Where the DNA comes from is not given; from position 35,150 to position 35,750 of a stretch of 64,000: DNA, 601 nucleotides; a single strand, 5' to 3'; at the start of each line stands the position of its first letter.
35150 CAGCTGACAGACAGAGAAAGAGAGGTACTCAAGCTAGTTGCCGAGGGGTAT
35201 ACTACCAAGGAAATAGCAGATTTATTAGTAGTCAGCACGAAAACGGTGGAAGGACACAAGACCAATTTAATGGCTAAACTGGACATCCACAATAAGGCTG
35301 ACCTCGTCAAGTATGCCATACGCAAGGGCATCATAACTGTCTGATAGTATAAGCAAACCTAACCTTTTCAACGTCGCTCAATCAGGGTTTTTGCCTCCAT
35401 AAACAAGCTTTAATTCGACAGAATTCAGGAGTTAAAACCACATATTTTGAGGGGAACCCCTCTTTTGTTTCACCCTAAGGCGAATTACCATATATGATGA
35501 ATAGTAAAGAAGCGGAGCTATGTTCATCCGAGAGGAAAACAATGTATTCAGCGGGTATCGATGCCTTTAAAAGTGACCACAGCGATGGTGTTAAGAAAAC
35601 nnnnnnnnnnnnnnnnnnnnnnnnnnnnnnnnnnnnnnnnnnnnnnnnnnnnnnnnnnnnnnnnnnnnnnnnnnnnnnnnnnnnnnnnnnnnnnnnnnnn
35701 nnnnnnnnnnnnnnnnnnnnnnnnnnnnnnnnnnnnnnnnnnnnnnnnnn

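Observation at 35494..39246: Minimal MTHFR electron-input module: one GltD-like/2x[4Fe-4S]/MvhD polypeptide + MetV + MetF, without HdrABC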

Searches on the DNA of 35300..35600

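Call 65: search_rna_families(source=window, start=35300, end=35600, threshold=evalue, max_evalue=1)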
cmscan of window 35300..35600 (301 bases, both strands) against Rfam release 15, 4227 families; matches with E-value up to 1: 1.
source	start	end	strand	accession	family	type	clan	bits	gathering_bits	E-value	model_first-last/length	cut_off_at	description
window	35491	35522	+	RF01304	sR5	Gene; snRNA; snoRNA; CD-box;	-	13.5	40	0.76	1-53/53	no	Small nucleolar RNA sR5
